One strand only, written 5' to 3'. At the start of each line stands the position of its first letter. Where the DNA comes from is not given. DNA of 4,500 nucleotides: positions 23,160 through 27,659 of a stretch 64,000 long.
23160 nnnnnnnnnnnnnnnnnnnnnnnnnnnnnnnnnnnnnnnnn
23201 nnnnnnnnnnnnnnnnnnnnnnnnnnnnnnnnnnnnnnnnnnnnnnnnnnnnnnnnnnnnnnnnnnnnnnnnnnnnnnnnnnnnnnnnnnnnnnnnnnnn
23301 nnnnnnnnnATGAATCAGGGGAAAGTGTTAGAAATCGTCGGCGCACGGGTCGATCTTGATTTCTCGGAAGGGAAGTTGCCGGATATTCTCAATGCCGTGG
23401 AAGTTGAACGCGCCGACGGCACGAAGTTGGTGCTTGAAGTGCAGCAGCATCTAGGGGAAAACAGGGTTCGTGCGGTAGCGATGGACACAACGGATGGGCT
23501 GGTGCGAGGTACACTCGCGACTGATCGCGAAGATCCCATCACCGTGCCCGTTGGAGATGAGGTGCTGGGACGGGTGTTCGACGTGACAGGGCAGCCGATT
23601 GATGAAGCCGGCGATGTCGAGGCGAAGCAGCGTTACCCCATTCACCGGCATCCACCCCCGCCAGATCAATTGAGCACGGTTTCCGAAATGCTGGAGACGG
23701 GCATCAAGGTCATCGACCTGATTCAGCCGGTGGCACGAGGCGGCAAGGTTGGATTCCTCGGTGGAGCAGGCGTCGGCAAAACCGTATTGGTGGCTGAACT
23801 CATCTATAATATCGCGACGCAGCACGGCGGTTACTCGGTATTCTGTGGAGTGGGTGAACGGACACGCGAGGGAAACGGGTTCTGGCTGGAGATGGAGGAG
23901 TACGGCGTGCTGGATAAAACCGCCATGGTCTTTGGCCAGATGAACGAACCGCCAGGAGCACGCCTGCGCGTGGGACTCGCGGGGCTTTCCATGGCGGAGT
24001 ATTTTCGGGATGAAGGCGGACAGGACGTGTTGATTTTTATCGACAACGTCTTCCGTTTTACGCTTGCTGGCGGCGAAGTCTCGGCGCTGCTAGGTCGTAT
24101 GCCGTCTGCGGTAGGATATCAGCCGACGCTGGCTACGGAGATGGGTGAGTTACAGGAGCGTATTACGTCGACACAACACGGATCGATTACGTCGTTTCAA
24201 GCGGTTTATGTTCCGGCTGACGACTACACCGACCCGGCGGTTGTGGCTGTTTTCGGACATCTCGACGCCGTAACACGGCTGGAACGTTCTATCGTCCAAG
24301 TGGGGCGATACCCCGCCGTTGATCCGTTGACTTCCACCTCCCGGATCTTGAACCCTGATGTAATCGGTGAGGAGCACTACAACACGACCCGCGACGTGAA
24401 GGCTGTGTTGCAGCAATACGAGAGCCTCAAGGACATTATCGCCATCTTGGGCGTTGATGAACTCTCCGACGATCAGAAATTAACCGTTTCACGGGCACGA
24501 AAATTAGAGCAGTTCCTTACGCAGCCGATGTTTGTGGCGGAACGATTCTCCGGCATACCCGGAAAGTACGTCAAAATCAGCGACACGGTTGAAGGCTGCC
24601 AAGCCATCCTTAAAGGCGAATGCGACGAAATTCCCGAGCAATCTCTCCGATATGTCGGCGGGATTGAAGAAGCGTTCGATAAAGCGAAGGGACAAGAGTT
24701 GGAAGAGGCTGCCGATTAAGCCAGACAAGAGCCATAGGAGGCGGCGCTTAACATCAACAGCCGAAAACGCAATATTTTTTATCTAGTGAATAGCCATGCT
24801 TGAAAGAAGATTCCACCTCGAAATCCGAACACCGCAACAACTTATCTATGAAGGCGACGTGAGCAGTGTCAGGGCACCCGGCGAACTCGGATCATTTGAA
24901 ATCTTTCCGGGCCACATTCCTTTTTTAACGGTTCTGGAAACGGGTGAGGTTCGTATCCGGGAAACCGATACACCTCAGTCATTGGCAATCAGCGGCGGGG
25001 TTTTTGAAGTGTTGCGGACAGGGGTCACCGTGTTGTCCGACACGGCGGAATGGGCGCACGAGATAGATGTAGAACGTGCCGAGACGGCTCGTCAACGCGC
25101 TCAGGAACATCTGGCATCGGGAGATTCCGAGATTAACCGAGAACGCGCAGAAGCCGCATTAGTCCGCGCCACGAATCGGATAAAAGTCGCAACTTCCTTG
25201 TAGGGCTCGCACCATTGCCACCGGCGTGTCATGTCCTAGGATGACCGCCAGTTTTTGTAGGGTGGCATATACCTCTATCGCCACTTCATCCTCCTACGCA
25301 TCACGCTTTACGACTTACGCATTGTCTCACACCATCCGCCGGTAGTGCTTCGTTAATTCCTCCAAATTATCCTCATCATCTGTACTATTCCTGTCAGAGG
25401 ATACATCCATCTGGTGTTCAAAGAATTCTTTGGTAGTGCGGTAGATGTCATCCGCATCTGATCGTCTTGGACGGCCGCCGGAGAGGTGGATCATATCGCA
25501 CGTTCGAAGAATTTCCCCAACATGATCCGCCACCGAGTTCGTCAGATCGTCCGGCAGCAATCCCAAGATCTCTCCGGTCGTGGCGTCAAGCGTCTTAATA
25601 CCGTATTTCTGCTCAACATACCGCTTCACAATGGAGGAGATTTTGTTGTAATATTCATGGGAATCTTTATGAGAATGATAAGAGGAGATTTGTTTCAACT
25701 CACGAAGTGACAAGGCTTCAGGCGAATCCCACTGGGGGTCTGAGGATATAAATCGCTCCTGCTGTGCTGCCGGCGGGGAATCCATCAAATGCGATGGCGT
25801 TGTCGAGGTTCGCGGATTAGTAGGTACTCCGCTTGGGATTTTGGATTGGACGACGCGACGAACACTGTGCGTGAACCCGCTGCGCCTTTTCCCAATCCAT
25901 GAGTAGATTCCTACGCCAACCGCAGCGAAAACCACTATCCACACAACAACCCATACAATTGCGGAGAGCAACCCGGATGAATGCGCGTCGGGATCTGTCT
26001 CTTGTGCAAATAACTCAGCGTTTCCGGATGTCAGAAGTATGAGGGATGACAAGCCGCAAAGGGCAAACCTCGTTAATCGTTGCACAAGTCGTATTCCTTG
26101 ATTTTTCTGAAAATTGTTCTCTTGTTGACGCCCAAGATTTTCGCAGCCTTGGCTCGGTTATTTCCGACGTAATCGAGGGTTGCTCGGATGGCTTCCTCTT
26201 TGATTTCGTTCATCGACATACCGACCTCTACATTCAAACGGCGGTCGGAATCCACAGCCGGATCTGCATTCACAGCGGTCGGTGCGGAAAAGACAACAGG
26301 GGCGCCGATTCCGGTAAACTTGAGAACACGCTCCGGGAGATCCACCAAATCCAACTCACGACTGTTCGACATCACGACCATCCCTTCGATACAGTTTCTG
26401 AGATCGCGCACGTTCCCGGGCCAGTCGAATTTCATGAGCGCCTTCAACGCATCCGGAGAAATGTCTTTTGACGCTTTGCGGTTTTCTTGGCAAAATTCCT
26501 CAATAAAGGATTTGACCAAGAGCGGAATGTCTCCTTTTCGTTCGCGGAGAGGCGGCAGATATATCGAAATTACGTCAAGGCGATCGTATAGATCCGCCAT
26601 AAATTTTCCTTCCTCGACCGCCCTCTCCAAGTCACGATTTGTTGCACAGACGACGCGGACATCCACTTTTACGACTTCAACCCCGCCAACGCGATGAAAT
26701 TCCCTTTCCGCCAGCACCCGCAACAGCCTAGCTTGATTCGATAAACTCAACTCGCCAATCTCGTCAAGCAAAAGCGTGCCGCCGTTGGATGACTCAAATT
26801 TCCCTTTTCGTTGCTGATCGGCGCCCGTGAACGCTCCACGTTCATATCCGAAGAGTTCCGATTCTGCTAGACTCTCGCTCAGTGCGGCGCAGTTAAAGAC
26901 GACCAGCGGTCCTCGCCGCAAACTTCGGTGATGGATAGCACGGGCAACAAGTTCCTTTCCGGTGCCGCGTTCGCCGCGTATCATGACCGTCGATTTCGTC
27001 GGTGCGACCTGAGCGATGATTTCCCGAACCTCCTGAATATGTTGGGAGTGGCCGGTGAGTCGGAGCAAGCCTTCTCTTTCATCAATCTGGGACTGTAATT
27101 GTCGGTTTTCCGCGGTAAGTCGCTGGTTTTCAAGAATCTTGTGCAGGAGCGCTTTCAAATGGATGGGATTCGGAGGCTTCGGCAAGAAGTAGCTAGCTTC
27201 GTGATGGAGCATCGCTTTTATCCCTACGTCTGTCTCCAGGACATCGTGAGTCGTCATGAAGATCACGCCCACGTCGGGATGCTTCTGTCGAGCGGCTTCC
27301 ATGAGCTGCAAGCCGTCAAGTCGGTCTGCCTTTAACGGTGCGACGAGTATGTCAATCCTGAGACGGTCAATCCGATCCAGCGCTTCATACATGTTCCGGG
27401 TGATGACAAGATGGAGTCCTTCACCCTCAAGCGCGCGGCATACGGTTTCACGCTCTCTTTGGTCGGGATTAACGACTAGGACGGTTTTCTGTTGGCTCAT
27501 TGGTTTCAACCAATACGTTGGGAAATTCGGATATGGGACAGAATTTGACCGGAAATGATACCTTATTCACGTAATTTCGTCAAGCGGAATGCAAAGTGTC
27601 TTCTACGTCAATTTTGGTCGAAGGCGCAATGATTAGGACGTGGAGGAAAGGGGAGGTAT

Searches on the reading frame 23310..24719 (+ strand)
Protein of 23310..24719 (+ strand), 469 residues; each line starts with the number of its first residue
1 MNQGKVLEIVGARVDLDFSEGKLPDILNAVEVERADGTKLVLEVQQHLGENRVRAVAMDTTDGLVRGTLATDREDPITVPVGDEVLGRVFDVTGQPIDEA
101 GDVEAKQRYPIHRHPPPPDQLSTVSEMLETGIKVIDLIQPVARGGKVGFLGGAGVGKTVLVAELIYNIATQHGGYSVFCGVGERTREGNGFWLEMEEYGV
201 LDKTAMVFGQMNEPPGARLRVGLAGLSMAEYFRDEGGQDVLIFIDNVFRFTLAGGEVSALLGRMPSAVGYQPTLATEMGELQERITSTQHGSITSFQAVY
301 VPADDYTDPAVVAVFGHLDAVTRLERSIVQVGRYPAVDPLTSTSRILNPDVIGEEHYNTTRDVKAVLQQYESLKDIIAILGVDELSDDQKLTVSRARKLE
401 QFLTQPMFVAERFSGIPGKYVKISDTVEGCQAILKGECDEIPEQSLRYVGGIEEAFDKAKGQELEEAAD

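Call 18: search_protein_families(library=pfam, proteins=[window:23310-24719:+], max_evalue=0.01)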
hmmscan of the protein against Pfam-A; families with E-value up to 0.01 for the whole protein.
window:23310-24719:+ (469 aa): 4 families
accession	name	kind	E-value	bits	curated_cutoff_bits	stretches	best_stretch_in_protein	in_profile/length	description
PF00006.31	ATP-synt_ab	-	7.7e-67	225.5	29.5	1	131-344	1-213/213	ATP synthase alpha/beta family, nucleotide-binding domain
PF02874.29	ATP-synt_ab_N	-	3.9e-16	59.8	20.9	1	6-69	1-64/69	ATP synthase alpha/beta family, beta-barrel domain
PF22919.1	ATP-synt_VA_C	-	1.1e-14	54.8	24.7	1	350-439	6-98/101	C-terminal domain of V and A type ATP synthase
PF13481.12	AAA_25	-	0.0033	17.5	27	1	136-225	24-111/195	AAA domain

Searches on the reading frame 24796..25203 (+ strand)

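Call 18: search_protein_families(library=pfam, proteins=[window:24796-25203:+], max_evalue=0.01)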
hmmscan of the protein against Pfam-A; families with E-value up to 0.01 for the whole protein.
window:24796-25203:+ (135 aa): 2 families
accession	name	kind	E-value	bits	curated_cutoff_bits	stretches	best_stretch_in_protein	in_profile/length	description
PF02823.21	ATP-synt_DE_N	-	7.8e-24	83.9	27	1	6-84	1-80/80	ATP synthase, Delta/Epsilon chain, beta-sandwich domain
PF00401.25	ATP-synt_DE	-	4.3e-14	52.8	24.6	1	89-132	2-46/47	ATP synthase, Delta/Epsilon chain, long alpha-helix domain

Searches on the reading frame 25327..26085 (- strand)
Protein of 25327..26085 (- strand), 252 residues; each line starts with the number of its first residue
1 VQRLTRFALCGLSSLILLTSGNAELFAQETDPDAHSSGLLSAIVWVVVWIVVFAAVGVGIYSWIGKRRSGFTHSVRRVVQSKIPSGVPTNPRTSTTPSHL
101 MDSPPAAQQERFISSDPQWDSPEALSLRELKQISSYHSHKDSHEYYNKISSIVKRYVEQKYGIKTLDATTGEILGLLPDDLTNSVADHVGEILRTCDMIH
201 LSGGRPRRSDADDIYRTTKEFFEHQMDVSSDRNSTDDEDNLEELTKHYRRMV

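Call 18: search_protein_families(library=pfam, proteins=[window:25327-26085:-], max_evalue=0.01)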
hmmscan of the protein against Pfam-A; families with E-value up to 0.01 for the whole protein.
window:25327-26085:- (252 aa): 2 families
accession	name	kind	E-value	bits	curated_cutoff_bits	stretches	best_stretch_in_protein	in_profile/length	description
PF19174.5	DUF5856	-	0.0019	19.7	34.6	1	134-214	5-83/94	Family of unknown function (DUF5856)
PF14316.11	DUF4381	-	0.0054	17.5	27.2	0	123-171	48-94/145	Domain of unknown function (DUF4381)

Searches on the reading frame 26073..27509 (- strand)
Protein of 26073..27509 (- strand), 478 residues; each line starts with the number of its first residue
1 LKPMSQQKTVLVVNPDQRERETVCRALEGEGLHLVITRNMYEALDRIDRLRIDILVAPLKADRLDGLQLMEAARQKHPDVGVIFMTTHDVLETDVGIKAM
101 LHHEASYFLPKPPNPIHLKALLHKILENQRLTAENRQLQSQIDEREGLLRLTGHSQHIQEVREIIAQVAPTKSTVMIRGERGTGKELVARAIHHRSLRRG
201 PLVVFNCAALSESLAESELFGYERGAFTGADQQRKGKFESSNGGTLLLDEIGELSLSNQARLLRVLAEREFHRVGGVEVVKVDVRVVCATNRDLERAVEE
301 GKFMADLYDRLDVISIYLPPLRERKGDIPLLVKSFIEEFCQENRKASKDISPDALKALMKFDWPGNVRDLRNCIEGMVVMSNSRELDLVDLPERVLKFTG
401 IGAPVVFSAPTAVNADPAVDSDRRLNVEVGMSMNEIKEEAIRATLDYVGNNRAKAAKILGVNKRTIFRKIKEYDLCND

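Call 18: search_protein_families(library=pfam, proteins=[window:26073-27509:-], max_evalue=0.01)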
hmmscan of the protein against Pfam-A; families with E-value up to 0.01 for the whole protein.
window:26073-27509:- (478 aa): 10 families
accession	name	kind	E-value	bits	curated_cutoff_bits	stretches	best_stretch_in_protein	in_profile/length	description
PF00158.32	Sigma54_activat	-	1.3e-65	220.6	20.2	1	152-316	2-167/168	Sigma-54 interaction domain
PF25601.1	AAA_lid_14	-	2.6e-26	91.7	27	1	322-396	1-75/87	AAA+ ATPase lid domain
PF14532.12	Sigma54_activ_2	-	5.1e-22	79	25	1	153-321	2-138/138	Sigma-54 interaction domain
PF00072.30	Response_reg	-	1.5e-11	44.9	30.2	1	10-121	1-109/111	Response regulator receiver domain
PF02954.25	HTH_8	-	1.8e-08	34.4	22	1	439-473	8-42/42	Bacterial regulatory protein, Fis family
PF07728.20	AAA_5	-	1.2e-07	32.3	22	1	175-310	2-138/139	AAA domain (dynein-related subfamily)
PF00004.35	AAA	-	0.0015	19.5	21.2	1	176-292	2-110/131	ATPase family associated with various cellular activities (AAA)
PF13191.12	AAA_16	-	0.0018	19.2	32.6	1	151-223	2-82/167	AAA ATPase domain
PF02001.22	DUF134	-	0.0036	18.3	27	0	416-471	23-72/98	Protein of unknown function DUF134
PF13384.12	HTH_23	-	0.005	17.1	24.6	0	439-473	9-41/50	Homeodomain-like domain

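Call 67: search_protein_families(library=ncbifam, proteins=[window:26073-27509:-], max_evalue=0.01)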
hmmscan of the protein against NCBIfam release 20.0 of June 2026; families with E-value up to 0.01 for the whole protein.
window:26073-27509:- (478 aa): 67 families (the best 25 are shown)
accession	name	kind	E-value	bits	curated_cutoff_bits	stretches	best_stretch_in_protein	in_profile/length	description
NF008469.0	PRK11361.1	equivalog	4.7e-112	375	714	1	4-474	1-455/461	acetoacetate metabolism transcriptional regulator AtoC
TIGR01817.1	nifA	equivalog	3.7e-111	372.5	528.85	1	131-474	176-528/534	nif-specific transcriptional activator NifA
TIGR01818.1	ntrC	equivalog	1.3e-109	367.1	558.6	1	10-472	1-462/463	nitrogen regulation protein NR(I)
NF041552.1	TF_PrdR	equivalog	5.4e-106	355.2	795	1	129-474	249-577/577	sigma-54 dependent transcriptional regulator PrdR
TIGR02915.1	PEP_resp_reg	equivalog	4.3e-100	335.7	502.6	1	32-391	21-382/445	PEP-CTERM-box response regulator transcription factor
NF008176.1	PRK10923.1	equivalog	8.4e-100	334.6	620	1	6-474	2-467/469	nitrogen regulation protein NR(I)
NF041946.1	LuxO_transreg_Vib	equivalog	9.2e-96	321.4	800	1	31-473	20-460/463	quorum-sensing sigma-54 dependent transcriptional regulator LuxO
NF003451.0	PRK05022.1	equivalog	4.5e-95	319.3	476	1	123-471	165-506/512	nitric oxide reductase transcriptional regulator NorR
NF051870.1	NAssimRespRegNtrX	equivalog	4.6e-95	319.2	600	1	9-472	3-449/452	nitrogen assimilation response regulator NtrX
NF007689.0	PRK10365.1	equivalog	7.6e-95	318.3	760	1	9-470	7-439/441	sigma-54-dependent response regulator transcription factor ZraR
NF050807.1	TransRegFlbDCaul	equivalog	1.2e-88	298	750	1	155-474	124-439/454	sigma-54-dependent transcriptional regulator FlbD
NF038308.1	RNA_repair_RtcR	equivalog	6e-88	296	650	1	109-465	137-503/530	RNA repair transcriptional activator RtcR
TIGR02329.1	propionate_PrpR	equivalog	1.3e-85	288.1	499.2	1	135-471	198-525/526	propionate catabolism operon regulatory protein PrpR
NF011953.0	PRK15424.1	equivalog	1e-83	281.8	703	1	129-472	196-533/538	propionate catabolism operon regulatory protein PrpR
TIGR02974.1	phageshock_pspF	equivalog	1e-83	281.3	443.55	1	152-466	2-329/336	phage shock protein operon transcriptional activator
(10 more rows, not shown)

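Call 78: find_encoding_contigs(protein=window:26073-27509:-, flank=6000, max_places=6)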
Protein window:26073-27509:- (478 aa): no gene with exactly this product is on record in the collection.
